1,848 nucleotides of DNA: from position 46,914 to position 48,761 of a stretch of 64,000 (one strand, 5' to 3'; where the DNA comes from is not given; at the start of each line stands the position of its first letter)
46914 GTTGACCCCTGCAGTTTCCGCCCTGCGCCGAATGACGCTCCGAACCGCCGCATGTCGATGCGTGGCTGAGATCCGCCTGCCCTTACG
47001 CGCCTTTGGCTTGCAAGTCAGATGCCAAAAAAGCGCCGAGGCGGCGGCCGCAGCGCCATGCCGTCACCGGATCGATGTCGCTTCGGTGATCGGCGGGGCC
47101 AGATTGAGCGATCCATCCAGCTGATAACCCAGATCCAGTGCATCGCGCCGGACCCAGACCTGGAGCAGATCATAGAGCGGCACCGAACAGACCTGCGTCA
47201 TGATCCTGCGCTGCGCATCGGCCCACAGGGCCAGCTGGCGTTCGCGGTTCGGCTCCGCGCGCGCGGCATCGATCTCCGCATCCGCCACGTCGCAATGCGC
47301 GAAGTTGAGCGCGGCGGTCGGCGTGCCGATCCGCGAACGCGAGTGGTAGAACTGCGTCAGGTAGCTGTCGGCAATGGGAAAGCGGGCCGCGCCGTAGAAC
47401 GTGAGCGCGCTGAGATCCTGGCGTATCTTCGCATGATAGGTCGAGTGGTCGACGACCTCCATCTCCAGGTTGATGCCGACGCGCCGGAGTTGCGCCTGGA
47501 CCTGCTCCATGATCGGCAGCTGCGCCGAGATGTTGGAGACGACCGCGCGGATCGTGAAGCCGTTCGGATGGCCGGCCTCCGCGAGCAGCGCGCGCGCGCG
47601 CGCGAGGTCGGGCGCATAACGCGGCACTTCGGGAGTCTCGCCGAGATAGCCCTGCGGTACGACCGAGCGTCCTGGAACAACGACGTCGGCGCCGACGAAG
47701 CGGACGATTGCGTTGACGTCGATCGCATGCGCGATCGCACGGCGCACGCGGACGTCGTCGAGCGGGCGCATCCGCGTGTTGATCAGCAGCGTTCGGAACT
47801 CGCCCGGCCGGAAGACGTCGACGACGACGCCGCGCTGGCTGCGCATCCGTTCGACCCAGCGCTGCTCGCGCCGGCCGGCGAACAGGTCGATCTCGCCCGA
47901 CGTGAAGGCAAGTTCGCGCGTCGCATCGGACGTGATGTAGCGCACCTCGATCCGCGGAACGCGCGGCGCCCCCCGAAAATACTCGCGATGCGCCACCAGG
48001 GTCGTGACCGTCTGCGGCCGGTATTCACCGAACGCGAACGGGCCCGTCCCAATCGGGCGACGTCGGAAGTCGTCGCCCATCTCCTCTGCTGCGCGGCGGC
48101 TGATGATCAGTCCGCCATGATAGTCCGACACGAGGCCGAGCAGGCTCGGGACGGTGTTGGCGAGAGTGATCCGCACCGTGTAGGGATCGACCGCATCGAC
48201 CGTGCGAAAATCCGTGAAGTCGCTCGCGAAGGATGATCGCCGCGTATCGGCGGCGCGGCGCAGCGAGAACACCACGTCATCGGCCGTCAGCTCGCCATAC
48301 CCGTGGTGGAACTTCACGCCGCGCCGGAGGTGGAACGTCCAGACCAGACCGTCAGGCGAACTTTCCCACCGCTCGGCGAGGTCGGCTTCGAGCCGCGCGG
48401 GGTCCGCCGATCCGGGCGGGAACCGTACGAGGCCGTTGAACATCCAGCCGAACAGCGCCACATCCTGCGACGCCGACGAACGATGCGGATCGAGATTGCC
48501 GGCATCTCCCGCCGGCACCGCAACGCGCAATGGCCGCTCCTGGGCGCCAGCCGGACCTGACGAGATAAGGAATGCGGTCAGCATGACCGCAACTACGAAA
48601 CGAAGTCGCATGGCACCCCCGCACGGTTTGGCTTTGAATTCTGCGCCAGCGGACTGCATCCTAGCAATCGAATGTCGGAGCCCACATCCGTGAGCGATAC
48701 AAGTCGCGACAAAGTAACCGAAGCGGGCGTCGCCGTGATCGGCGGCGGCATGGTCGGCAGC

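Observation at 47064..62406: Two paralogous HcnABC/opine-oxidase-like flavoprotein modules, each with a family-5 binding protein, in 15 kb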

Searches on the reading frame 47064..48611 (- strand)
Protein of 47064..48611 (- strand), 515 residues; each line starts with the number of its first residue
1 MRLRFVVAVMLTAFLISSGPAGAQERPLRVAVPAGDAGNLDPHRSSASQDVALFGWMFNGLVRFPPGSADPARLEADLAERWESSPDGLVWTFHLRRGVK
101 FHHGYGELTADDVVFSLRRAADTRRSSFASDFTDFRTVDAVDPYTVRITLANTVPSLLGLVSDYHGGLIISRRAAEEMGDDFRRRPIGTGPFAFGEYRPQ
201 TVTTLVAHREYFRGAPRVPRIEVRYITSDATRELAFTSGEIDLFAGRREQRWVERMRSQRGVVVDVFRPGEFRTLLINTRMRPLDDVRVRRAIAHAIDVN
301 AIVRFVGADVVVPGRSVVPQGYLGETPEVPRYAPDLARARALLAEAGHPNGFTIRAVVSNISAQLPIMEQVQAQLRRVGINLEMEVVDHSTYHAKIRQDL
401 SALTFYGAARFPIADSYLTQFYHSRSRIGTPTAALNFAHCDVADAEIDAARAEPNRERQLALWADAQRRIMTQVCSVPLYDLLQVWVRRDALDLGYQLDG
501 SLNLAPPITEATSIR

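Call 5: search_protein_families(library=pfam, proteins=[window:47064-48611:-])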
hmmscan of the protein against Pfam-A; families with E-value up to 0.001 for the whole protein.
window:47064-48611:- (515 aa): 1 family
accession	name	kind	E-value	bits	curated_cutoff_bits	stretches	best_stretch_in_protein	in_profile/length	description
PF00496.27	SBP_bac_5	-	2.9e-79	267.3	32.4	1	74-425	2-364/368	Bacterial extracellular solute-binding proteins, family 5 Middle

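Call 8: search_protein_families(library=ncbifam, proteins=[window:47064-48611:-], max_evalue=0.00001)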
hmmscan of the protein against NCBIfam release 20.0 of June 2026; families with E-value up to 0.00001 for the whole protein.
window:47064-48611:- (515 aa): 11 families
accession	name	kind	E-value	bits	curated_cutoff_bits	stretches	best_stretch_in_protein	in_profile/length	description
TIGR02294.1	nickel_nikA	equivalog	2.2e-38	132.1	393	1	35-492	14-483/501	nickel ABC transporter substrate-binding protein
NF011942.0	PRK15413.1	equivalog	1e-36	126.8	594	1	5-479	9-480/512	glutathione ABC transporter substrate-binding protein GsiB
NF045468.1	Opp5A_nikA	equivalog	5.9e-31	107.5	600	1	70-424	53-406/488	nickel ABC transporter substrate-binding protein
NF043070.1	DppA_dipep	equivalog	2e-30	105.8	1005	1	57-471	60-495/535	dipeptide ABC transporter periplasmic-binding protein DppA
NF011689.0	PRK15109.1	equivalog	2.2e-27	96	560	1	73-484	78-512/547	ABC transporter substrate-binding protein SapA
TIGR04028.1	SBP_KPN_01854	hypoth_equivalog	3.4e-23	82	468.5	1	74-489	44-487/509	TIGR04028 family ABC transporter substrate-binding protein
NF045467.1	Opp4A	equivalog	4.5e-22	78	650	1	28-408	37-457/556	oligopeptide ABC transporter substrate-binding protein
NF047575.1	opine_bind_CntA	exception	5.3e-19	68.1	800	1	74-348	77-360/535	staphylopine-dependent metal ABC transporter substrate-binding lipoprotein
NF011684.0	PRK15104.1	equivalog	1.9e-17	63.2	947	1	33-395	45-429/543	oligopeptide ABC transporter substrate-binding protein OppA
NF010149.0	PRK13626.1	equivalog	1.4e-15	57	476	1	42-212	135-290/552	HTH-type transcriptional regulator SgrR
NF007287.0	PRK09755.1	equivalog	1.1e-09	37.7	1098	1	34-129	40-131/535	ABC transporter substrate-binding protein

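Call 13: search_solved_structures(query=window:47064-48611:-, max_evalue=1e-30, show_alignments=1)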
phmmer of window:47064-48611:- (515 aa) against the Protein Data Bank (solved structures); distinct sequences matched with E-value up to 1e-30: 7.
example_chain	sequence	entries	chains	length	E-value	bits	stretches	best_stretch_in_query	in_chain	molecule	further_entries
6tfq_A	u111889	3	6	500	1.4e-147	495.5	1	28-513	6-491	ABC transporter substrate-binding protein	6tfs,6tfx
6ofq_A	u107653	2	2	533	7.4e-43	150.1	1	33-479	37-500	Heme-binding protein A / AI-2 binding protein A | Heme-binding protein A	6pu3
8upi_A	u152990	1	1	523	3.2e-42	148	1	35-387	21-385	Peptide ABC transporter substrate-binding protein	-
5u4o_A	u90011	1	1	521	5.6e-42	147.2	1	18-482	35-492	ABC transporter substrate-binding protein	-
6hlx_A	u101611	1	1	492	3.4e-38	134.7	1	72-456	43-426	AgaA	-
3tpa_A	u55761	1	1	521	6.9e-38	133.7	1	55-426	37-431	Heme-binding protein A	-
3m8u_A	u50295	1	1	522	3.3e-35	124.8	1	57-430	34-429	Heme-binding protein A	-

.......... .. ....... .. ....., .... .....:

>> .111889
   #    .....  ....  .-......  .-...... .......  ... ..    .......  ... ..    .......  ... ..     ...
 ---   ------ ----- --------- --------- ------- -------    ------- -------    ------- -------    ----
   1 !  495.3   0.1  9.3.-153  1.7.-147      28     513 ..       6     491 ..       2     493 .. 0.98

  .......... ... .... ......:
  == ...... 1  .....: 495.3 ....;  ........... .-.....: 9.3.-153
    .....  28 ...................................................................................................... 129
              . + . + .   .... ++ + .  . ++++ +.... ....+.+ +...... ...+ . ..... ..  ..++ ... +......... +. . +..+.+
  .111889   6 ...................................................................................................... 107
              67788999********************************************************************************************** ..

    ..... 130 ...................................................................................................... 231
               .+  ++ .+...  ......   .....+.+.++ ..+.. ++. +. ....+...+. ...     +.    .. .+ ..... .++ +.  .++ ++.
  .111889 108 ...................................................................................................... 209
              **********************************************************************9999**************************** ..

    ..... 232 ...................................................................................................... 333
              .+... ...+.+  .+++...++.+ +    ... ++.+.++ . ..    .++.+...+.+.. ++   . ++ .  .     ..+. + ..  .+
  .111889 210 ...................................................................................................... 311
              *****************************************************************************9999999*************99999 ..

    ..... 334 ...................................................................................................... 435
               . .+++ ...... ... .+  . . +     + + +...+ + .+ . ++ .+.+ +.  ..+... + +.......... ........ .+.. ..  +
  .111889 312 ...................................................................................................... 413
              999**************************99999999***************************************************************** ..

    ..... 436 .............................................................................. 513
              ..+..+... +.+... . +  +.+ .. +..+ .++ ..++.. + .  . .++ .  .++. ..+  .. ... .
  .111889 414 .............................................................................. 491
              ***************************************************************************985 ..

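Call 52: find_homologous_proteins(query=window:47064-48611:-, max_evalue=1e-60)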
Query window:47064-48611:- (515 aa): 2457 proteins with E <= 1e-60 among 8000 candidates; the best 120 are listed.
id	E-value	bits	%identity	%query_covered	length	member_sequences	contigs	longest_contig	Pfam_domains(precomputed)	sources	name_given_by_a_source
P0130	0.0e+0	1152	100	100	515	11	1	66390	PF00496.28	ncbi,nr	ncbi:MAG: polyamine ABC transporter substrate-binding protein [Alphaproteobacteria bacterium]|nr:pol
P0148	0.0e+0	1014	86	100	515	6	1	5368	PF00496.28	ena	-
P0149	5.4e-279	944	82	100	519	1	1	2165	PF00496.28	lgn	-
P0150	3.0e-275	932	81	98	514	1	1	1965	PF00496.28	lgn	-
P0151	6.3e-270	914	79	100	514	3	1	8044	PF00496.28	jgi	jgi:peptide/nickel transport system substrate-binding protein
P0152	1.2e-268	910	80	96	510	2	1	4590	PF00496.28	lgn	-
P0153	1.3e-266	903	78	100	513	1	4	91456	PF00496.28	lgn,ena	-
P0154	3.3e-257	872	76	97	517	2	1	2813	PF00496.28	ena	-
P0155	2.2e-255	866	79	95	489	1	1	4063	PF00496.28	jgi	jgi:peptide/nickel transport system substrate-binding protein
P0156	1.1e-239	814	70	100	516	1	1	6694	PF00496.28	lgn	-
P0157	2.5e-237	806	70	99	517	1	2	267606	PF00496.28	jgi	jgi:peptide/nickel transport system substrate-binding protein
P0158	1.6e-234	797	70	95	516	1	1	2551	PF00496.28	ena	-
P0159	2.8e-234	796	70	95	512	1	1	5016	PF00496.28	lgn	-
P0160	1.1e-220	752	67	95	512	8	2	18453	PF00496.28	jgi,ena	jgi:peptide/nickel transport system substrate-binding protein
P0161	1.0e-219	748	64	96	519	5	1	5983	PF00496.28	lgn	-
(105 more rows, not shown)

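Call 53: find_encoding_contigs(protein=P0153, flank=10000, max_places=2)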
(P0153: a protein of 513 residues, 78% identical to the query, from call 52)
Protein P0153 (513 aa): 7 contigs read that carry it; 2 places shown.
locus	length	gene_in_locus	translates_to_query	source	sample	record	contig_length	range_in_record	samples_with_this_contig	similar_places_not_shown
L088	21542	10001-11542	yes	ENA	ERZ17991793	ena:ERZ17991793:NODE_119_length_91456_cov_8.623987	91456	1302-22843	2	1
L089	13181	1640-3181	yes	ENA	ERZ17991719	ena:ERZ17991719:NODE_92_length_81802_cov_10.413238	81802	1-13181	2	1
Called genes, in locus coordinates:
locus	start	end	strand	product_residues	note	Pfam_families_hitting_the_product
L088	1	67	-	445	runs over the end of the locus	PF01547:SBP_bac_1, PF13531:SBP_bac_11, PF13416:SBP_bac_8, PF13343:SBP_bac_6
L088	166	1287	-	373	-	PF00890:FAD_binding_2 (faint), PF01266:DAO, PF01494:FAD_binding_3 (faint), PF07992:Pyr_redox_2 (faint)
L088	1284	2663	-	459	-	PF00890:FAD_binding_2 (faint), PF07992:Pyr_redox_2, PF04324:Fer2_BFD, PF17806:SO_alpha_A3 (weak)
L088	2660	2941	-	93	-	PF13510:Fer2_4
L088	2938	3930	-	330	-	PF00005:ABC_tran, PF13304:AAA_21 (weak), PF08352:oligo_HPY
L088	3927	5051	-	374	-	PF00890:FAD_binding_2 (faint), PF01266:DAO, PF13450:NAD_binding_8 (faint), PF13738:Pyr_redox_3 (faint)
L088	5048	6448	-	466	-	PF01134:GIDA (faint), PF01266:DAO (weak), PF03486:HI0933_like (weak), PF07992:Pyr_redox_2, PF12831:FAD_oxidored (weak), PF13450:NAD_binding_8, PF13738:Pyr_redox_3 (faint), PF17806:SO_alpha_A3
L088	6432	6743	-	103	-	PF13510:Fer2_4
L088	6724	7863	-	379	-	PF01266:DAO, PF07992:Pyr_redox_2 (faint)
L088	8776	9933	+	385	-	PF07690:MFS_1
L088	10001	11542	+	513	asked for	PF00496:SBP_bac_5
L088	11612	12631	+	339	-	PF01717:Meth_synt_2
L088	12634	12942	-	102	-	-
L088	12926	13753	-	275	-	PF01261:AP_endonuc_2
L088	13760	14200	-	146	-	PF07452:CHRD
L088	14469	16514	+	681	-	PF02743:dCache_1 (weak), PF22588:dCache_1_like, PF00989:PAS, PF08448:PAS_4, PF13426:PAS_9, PF00512:HisKA, PF02518:HATPase_c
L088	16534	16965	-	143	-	PF07452:CHRD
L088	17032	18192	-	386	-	PF06187:DUF993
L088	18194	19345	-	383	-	PF01408:GFO_IDH_MocA (weak), PF02894:GFO_IDH_MocA_C, PF22725:GFO_IDH_MocA_C3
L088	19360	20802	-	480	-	PF13378:MR_MLE_C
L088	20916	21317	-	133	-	-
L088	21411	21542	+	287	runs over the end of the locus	PF01381:HTH_3, PF12844:HTH_19 (weak), PF13560:HTH_31, PF17765:MLTR_LBD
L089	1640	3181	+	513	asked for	PF00496:SBP_bac_5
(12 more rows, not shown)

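Call 54: find_encoding_contigs(protein=P0157, flank=10000, max_places=2)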
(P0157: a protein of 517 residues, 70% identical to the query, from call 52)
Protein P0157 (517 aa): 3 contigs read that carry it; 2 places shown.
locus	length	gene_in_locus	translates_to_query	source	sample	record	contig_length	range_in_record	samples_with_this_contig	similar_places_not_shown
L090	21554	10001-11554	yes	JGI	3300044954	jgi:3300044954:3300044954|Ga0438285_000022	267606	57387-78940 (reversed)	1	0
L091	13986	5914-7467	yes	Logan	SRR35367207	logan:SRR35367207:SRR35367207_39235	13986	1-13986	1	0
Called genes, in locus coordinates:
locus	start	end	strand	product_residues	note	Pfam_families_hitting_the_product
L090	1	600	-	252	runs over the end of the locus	PF00977:His_biosynth, PF01207:Dus (faint), PF03060:NMO (weak)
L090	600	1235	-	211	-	PF00117:GATase, PF07722:Peptidase_C26 (weak)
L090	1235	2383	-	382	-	-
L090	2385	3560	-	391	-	PF01041:DegT_DnrJ_EryC1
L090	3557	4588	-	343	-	PF01073:3Beta_HSD, PF01370:Epimerase, PF02719:Polysacc_synt_2, PF04321:RmlD_sub_bind, PF07993:NAD_binding_4 (weak), PF08659:KR (weak), PF13460:NAD_binding_10, PF16363:GDP_Man_Dehyd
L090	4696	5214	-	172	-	PF02357:NusG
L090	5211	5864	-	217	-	PF13412:HTH_24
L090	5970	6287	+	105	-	-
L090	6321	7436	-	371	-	PF00070:Pyr_redox (weak), PF00890:FAD_binding_2 (weak), PF01266:DAO, PF07992:Pyr_redox_2 (faint), PF13450:NAD_binding_8 (weak)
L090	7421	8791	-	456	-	PF00890:FAD_binding_2, PF01266:DAO, PF01946:Thi4 (weak), PF03486:HI0933_like (weak), PF07992:Pyr_redox_2, PF12831:FAD_oxidored, PF13450:NAD_binding_8, PF17806:SO_alpha_A3, +2 more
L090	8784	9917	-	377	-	PF01266:DAO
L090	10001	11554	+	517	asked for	PF00496:SBP_bac_5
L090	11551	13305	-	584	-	PF07940:Hepar_II_III_C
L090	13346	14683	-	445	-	-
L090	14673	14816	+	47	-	-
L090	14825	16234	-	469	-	-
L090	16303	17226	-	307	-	PF00892:EamA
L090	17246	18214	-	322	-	PF00005:ABC_tran, PF13304:AAA_21 (weak), PF08352:oligo_HPY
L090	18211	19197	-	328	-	PF00005:ABC_tran, PF02463:SMC_N (faint), PF13304:AAA_21 (weak), PF08352:oligo_HPY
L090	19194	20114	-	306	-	PF24827:AstE_AspA_cat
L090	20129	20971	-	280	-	PF12911:OppC_N, PF00528:BPD_transp_1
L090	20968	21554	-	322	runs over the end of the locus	PF19300:BPD_transp_1_N, PF00528:BPD_transp_1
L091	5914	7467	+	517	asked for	PF00496:SBP_bac_5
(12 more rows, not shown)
